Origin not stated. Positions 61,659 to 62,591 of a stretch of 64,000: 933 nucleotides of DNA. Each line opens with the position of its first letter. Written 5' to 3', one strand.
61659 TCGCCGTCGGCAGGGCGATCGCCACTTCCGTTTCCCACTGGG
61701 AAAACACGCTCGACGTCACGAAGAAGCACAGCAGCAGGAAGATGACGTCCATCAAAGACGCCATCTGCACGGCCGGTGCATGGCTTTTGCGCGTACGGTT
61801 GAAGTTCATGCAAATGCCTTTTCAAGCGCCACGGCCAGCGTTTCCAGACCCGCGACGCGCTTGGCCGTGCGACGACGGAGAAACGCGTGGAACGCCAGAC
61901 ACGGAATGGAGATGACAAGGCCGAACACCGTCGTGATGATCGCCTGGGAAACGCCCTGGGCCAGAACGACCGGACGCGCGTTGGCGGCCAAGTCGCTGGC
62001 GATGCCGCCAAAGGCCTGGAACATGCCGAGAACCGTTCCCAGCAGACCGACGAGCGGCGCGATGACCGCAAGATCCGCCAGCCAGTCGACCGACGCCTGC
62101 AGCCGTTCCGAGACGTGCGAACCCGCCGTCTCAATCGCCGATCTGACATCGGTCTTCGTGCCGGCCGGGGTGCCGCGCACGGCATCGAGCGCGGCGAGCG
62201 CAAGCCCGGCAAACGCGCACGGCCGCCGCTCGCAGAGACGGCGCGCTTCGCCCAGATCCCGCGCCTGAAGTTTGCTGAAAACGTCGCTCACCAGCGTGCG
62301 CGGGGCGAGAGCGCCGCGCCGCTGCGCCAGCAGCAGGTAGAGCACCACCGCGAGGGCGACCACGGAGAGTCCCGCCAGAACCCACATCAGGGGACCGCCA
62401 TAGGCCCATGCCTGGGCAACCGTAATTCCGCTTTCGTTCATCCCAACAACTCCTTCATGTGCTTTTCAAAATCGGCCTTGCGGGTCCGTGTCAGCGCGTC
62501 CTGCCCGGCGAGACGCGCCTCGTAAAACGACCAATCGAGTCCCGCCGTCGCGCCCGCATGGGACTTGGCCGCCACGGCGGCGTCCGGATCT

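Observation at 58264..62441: Orphan ExbB-ExbD motor coupled to a heptaheme cytochrome/5-TM fusion and a signal-less ApbE, fused translationally to argH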

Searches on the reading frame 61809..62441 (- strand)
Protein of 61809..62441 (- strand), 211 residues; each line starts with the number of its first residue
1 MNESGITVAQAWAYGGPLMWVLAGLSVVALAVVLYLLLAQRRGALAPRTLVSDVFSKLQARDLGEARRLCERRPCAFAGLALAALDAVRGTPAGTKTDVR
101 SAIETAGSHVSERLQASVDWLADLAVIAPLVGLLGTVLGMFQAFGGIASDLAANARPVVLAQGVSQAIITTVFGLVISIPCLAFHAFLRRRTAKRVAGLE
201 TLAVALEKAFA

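Call 3: search_protein_families(library=pfam, proteins=[window:61809-62441:-], max_evalue=0.01)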
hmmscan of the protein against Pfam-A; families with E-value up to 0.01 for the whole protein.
window:61809-62441:- (211 aa): 1 family
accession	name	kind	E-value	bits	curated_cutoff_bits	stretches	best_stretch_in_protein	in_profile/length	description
PF01618.21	MotA_ExbB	-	6.4e-25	87.8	22.9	1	91-199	19-125/127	MotA/TolQ/ExbB proton channel family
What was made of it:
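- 61806..62441 (-): exbB-like stator subunit, 211 aa with 3 TM helices (MotA/TolQ/ExbB family). It cannot be assigned to TolQ or ExbB. PF01618 scores 87.8 bits (call 3).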

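Call 4: search_protein_families(library=ncbifam, proteins=[window:61809-62441:-], max_evalue=0.01)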
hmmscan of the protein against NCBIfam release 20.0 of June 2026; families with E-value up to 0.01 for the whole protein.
window:61809-62441:- (211 aa): 9 families
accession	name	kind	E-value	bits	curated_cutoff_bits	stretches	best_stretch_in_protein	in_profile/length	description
TIGR02796.1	tolQ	equivalog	2.7e-16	60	221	1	91-196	96-200/216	protein TolQ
TIGR02797.1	exbB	equivalog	8.3e-14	51.9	206.2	1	90-202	91-201/211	tonB-system energizer ExbB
NF007722.0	PRK10414.1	equivalog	2.8e-11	43.4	402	1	102-197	114-207/244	tol-pal system-associated acyl-CoA thioesterase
NF008066.0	PRK10801.1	equivalog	2.4e-08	33.7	403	1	111-194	120-201/230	Tol-Pal system protein TolQ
TIGR02805.1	exbB2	equivalog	7e-08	32.7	135.35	1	121-192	58-127/138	TonB-system energizer ExbB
NF006583.0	PRK09109.1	equivalog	0.0007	18.8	237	1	97-177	122-195/246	flagellar motor protein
NF005997.1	PRK08124.1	equivalog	0.0007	18.6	340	1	99-192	125-212/259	flagellar motor stator protein MotA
NF006284.1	PRK08456.1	equivalog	0.0018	17.5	380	1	97-179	122-197/252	flagellar motor stator protein MotA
NF006527.0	PRK08990.1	equivalog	0.0028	17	341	1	99-178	121-193/254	flagellar motor protein PomA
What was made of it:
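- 61806..62441 (-): The best NCBIfam hits, TolQ at 60 bits and ExbB at 51.9 bits, are both far below their cut-offs (call 4).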

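Call 30: find_homologous_proteins(query=window:61809-62441:-, max_evalue=0.001)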
Query window:61809-62441:- (211 aa): 1224 proteins with E <= 0.001 among 8000 candidates; the best 120 are listed.
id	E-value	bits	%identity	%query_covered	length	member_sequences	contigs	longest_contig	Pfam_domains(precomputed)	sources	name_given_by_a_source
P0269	4.7e-125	433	100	100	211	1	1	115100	PF01618.22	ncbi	ncbi:MAG: MotA/TolQ/ExbB proton channel family protein [Kiritimatiellia bacterium]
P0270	6.7e-116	403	91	100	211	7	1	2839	PF01618.22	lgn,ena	-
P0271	2.6e-108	378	86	100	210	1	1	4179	PF01618.22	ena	-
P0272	5.2e-108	377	86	100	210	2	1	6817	PF01618.22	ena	-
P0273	5.9e-108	377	85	100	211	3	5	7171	PF01618.22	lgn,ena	-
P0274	1.8e-107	376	86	100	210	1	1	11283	PF01618.22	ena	-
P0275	1.8e-107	376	85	100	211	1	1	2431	PF01618.22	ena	-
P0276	4.8e-107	374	85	100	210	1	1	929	PF01618.22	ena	-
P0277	6.1e-107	374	85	100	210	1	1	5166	PF01618.22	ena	-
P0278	7.8e-107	374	86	100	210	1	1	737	PF01618.22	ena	-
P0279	9.0e-107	373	85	100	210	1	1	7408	PF01618.22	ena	-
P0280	1.0e-106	373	85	100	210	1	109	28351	PF01618.22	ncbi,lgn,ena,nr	ncbi:MAG: MotA/TolQ/ExbB proton channel family protein [Kiritimatiellae bacterium]|nr:MotA/TolQ/ExbB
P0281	1.3e-106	373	85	100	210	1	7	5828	PF01618.22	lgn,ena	-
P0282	1.5e-106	373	85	100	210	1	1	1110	PF01618.22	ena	-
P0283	2.1e-106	372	85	100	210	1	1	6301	PF01618.22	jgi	-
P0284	2.6e-106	372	84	100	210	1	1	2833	PF01618.22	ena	-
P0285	3.1e-106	372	84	100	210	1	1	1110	PF01618.22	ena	-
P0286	4.2e-106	371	84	100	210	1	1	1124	PF01618.22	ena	-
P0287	4.3e-106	371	84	100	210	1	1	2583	PF01618.22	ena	-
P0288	7.1e-106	371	84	100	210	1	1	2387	PF01618.22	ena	-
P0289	9.4e-106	370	85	100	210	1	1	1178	PF01618.22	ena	-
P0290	1.0e-105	370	85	100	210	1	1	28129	PF01618.22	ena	-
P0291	1.1e-105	370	84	100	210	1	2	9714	PF01618.22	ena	-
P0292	1.3e-105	370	84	100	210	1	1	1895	PF01618.22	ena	-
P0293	1.5e-105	369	84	100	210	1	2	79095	PF01618.22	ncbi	-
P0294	2.0e-105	369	85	100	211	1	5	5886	PF01618.22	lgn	-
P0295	2.3e-105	369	84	100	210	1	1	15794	PF01618.22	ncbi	-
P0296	3.8e-105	368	84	100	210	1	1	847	PF01618.22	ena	-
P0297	4.9e-105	368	84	100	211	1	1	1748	PF01618.22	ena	-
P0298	5.3e-105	368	84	100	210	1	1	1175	PF01618.22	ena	-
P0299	6.3e-105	367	84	100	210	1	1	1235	PF01618.22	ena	-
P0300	6.8e-105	367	85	100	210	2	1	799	PF01618.22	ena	-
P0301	7.5e-105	367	84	100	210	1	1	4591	PF01618.22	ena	-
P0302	7.8e-105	367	84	100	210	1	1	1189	PF01618.22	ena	-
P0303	1.2e-104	367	82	100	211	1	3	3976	PF01618.22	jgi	-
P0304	1.3e-104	366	81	100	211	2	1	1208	PF01618.22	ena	-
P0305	1.7e-104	366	84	100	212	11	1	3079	PF01618.22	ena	-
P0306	3.3e-104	365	83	100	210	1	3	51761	PF01618.22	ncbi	-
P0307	3.5e-104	365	82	100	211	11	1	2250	PF01618.22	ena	-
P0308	4.0e-104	365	83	100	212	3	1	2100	PF01618.22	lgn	-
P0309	4.0e-104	365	82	100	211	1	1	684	PF01618.22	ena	-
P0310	4.2e-104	365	83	100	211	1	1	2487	PF01618.22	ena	-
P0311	4.7e-104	365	83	100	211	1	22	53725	PF01618.22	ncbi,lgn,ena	-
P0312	7.0e-104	364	82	100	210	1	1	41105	PF01618.22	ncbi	-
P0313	7.8e-104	364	83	100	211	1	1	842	PF01618.22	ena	-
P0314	8.3e-104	364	82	100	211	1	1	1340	PF01618.22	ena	-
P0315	9.0e-104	364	82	100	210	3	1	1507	PF01618.22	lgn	-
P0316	1.3e-103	363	83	100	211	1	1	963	PF01618.22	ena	-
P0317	1.4e-103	363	82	100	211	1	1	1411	PF01618.22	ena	-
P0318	1.4e-103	363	82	100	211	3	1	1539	PF01618.22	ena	-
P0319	1.4e-103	363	82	100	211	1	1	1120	PF01618.22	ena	-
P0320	1.5e-103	363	82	100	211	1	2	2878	PF01618.22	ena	-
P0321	1.7e-103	363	82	100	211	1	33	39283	PF01618.22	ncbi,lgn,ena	-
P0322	2.0e-103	363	82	100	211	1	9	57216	PF01618.22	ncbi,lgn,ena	-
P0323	2.4e-103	362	82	100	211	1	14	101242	PF01618.22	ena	-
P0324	2.7e-103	362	82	100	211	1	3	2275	PF01618.22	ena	-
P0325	2.8e-103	362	82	100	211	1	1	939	PF01618.22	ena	-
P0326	3.2e-103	362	82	100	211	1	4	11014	PF01618.22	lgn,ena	-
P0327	3.9e-103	362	82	100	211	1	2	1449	PF01618.22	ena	-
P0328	4.4e-103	361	82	100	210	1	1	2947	PF01618.22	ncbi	-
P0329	5.7e-103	361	83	100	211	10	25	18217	PF01618.22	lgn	-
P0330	8.4e-103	361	82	100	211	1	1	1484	PF01618.22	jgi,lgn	jgi:biopolymer transport protein ExbB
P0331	8.6e-103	360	82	100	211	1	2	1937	PF01618.22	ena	-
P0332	1.2e-102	360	82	100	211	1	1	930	PF01618.22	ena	-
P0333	1.3e-102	360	81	100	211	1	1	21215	PF01618.22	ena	-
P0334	1.6e-102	360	83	98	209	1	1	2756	PF01618.22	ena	-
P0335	1.9e-102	359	81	100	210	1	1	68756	PF01618.22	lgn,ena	-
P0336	2.0e-102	359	82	100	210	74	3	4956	PF01618.22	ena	-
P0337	2.0e-102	359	81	100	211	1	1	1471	PF01618.22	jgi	-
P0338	2.5e-102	359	83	100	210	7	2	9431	PF01618.22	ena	-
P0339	2.5e-102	359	80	100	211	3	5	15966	PF01618.22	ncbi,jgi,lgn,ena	-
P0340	2.5e-102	359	81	100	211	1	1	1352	PF01618.22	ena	-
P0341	2.6e-102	359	82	100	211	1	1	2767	PF01618.22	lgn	-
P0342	2.6e-102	359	82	100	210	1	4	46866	PF01618.22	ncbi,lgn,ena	-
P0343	3.3e-102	359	82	100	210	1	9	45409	PF01618.22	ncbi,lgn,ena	-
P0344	3.3e-102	359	81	100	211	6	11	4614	PF01618.22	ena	-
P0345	3.5e-102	358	82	100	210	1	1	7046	PF01618.22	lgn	-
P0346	3.9e-102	358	83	98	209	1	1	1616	PF01618.22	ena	-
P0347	4.1e-102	358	82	100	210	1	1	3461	PF01618.22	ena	-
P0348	4.2e-102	358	82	100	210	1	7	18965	PF01618.22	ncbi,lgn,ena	-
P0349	4.3e-102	358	82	100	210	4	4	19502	PF01618.22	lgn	-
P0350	4.4e-102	358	82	100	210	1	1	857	PF01618.22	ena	-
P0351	4.4e-102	358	82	100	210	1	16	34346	PF01618.22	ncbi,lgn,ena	-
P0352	4.4e-102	358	81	100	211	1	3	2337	PF01618.22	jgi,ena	-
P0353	5.6e-102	358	82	100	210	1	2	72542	PF01618.22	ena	-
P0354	6.0e-102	358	81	100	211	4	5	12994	PF01618.22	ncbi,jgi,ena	-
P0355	6.0e-102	358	81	100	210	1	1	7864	PF01618.22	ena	-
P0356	6.7e-102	358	81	100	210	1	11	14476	PF01618.22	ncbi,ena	-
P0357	6.9e-102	358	83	100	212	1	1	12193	PF01618.22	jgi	-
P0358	7.4e-102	357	82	100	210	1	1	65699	PF01618.22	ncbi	-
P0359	8.2e-102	357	83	98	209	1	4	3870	PF01618.22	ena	-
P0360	8.7e-102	357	82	100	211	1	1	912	PF01618.22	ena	-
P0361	9.1e-102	357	83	98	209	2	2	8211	PF01618.22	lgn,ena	-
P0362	9.2e-102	357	80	100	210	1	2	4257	PF01618.22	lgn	-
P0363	9.3e-102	357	81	100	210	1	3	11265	PF01618.22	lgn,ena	-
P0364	9.5e-102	357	83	98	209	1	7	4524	PF01618.22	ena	-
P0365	1.0e-101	357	80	100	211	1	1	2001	PF01618.22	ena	-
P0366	1.2e-101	357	81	100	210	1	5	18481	PF01618.22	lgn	-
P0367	1.5e-101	356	81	100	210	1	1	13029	PF01618.22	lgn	-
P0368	1.7e-101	356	81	100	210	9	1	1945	PF01618.22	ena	-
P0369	1.7e-101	356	81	100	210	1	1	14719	PF01618.22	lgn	-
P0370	1.8e-101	356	82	100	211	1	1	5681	PF01618.22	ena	-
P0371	1.8e-101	356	79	100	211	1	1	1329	PF01618.22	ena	-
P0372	2.1e-101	356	80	100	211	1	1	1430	PF01618.22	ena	-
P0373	2.3e-101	356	80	100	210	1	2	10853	PF01618.22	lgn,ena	-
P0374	2.6e-101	356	81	100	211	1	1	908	PF01618.22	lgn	-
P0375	2.8e-101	356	79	100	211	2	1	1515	PF01618.22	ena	-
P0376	2.9e-101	355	83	98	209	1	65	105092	PF01618.22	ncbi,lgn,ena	-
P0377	2.9e-101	355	83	98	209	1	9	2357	PF01618.22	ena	-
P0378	3.5e-101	355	83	98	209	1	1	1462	PF01618.22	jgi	jgi:biopolymer transport protein ExbB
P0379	3.8e-101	355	81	100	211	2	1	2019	PF01618.22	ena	-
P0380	3.9e-101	355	81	100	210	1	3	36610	PF01618.22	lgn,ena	-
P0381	3.9e-101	355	83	98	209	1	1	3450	PF01618.22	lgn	-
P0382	4.0e-101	355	81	100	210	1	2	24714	PF01618.22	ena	-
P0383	4.1e-101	355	81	100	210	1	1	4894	PF01618.22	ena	-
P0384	4.2e-101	355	81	100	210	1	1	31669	PF01618.22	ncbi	-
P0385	4.4e-101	355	83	98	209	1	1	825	PF01618.22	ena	-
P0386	4.9e-101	355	78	100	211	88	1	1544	PF01618.22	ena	-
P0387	5.0e-101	355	81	100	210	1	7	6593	PF01618.22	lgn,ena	-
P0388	5.0e-101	355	80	100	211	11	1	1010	PF01618.22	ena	-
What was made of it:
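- Tried and rejected: The 120 hits listed were all at least 78% identical, so the list was uninformative about distant contexts (call 30).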

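Call 32: find_encoding_contigs(protein=P0269, flank=10000, max_places=1)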
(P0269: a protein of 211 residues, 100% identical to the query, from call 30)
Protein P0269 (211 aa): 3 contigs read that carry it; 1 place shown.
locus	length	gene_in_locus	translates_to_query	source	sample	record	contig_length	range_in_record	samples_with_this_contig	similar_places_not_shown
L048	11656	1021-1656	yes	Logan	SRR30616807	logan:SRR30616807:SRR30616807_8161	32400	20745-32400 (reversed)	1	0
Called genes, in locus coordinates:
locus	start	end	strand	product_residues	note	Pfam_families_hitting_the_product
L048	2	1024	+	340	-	?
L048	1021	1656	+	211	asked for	PF01618:MotA_ExbB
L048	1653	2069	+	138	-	PF02472:ExbD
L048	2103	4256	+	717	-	PF14522:Cytochrome_C7 (faint), PF22678:Cytochrom_c_NrfB-like (faint), PF14537:Cytochrom_c3_2 (weak)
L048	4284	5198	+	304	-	PF02424:ApbE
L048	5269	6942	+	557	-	PF00501:AMP-binding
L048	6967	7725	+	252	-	-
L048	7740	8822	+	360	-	PF03486:HI0933_like, PF07992:Pyr_redox_2 (faint), PF00890:FAD_binding_2 (faint), PF01266:DAO (faint), PF12831:FAD_oxidored (weak), PF13450:NAD_binding_8 (weak), PF13738:Pyr_redox_3 (weak)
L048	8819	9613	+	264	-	PF02811:PHP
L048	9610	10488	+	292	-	PF00892:EamA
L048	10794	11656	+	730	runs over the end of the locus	PF17678:Glyco_hydro_92N, PF07971:Glyco_hydro_92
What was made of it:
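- Checked: The ATG at 61359 sits 6 nt after GGAGG, and it is the start called on an identical contig, giving 717 aa (call 32).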

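Call 33: find_encoding_contigs(protein=P0376, flank=10000, max_places=3)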
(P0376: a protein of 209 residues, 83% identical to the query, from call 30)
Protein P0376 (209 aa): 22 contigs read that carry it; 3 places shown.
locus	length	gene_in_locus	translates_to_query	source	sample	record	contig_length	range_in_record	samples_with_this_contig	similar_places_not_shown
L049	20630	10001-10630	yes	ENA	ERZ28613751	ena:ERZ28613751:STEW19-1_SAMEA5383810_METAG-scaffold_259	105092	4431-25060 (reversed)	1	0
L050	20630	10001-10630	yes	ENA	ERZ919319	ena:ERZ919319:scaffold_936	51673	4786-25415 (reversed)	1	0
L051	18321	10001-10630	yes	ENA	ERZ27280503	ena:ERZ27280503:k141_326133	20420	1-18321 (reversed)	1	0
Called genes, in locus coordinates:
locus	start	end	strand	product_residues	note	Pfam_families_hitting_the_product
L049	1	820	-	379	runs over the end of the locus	PF00149:Metallophos (weak)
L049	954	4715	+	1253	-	PF12951:PATR (faint)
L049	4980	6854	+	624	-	PF00012:HSP70, PF06723:MreB_Mbl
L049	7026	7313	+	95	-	PF00166:Cpn10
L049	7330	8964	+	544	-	PF00118:Cpn60_TCP1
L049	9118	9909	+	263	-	PF04962:KduI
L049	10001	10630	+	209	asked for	PF01618:MotA_ExbB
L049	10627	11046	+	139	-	PF02472:ExbD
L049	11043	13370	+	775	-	-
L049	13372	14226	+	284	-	PF17930:LpxI_N, PF06230:LpxI_C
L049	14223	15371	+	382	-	PF02684:LpxB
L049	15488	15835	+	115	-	PF02130:YbeY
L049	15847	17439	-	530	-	PF16116:DUF4832 (weak)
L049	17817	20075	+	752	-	PF02901:PFL-like, PF01228:Gly_radical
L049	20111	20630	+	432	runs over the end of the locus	PF02844:GARS_N, PF01071:GARS_A, PF02786:CPSase_L_D2 (weak), PF02843:GARS_C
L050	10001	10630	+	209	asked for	PF01618:MotA_ExbB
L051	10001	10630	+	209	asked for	PF01618:MotA_ExbB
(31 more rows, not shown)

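Call 38: find_related_loci(query=A2, collection=metagenome_contigs, flank=6000)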
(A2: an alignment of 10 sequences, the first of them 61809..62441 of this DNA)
Query A2 (211 aa) in metagenome_contigs; peptide patterns used: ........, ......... (x = any residue, [..] = any of these).
600 stretches matched a pattern (row limit reached: there are more); 532 encode a relative of the query (tblastn E <= 1e-3); the best 80 are kept; 80 distinct loci.
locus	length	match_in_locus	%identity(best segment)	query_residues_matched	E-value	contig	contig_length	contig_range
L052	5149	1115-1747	79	1-211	1e-108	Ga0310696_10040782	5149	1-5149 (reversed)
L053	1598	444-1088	75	1-211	1e-110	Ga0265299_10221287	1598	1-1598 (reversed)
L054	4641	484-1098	70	1-207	2e-75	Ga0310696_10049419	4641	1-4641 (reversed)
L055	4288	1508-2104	52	5-203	1e-61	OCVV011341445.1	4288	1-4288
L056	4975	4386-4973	51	5-199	2e-61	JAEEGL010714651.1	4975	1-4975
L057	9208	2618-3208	48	3-200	3e-59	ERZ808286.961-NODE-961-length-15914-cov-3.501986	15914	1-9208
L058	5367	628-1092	55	4-203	1e-58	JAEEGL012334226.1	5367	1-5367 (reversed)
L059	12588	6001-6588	52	5-201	9e-58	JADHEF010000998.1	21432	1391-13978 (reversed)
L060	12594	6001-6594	51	2-200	7e-58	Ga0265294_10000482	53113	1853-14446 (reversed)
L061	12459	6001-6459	52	4-200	3e-57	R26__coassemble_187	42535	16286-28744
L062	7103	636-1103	53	4-203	8e-57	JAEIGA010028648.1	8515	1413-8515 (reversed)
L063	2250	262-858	49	1-200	2e-56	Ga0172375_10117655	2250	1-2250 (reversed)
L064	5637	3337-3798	52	6-203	7e-53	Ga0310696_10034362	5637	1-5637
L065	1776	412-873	50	6-203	9e-54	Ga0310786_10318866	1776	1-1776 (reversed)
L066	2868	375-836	51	6-203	3e-52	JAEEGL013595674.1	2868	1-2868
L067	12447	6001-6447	50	1-195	6e-49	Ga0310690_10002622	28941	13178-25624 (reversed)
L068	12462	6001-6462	51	6-203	3e-49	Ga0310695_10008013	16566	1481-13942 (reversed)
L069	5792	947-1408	49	6-203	3e-47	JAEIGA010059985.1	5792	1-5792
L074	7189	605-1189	41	6-201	2e-41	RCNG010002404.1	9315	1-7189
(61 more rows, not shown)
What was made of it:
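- Tried and rejected: The metagenome scan with an alignment solved this (call 38).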
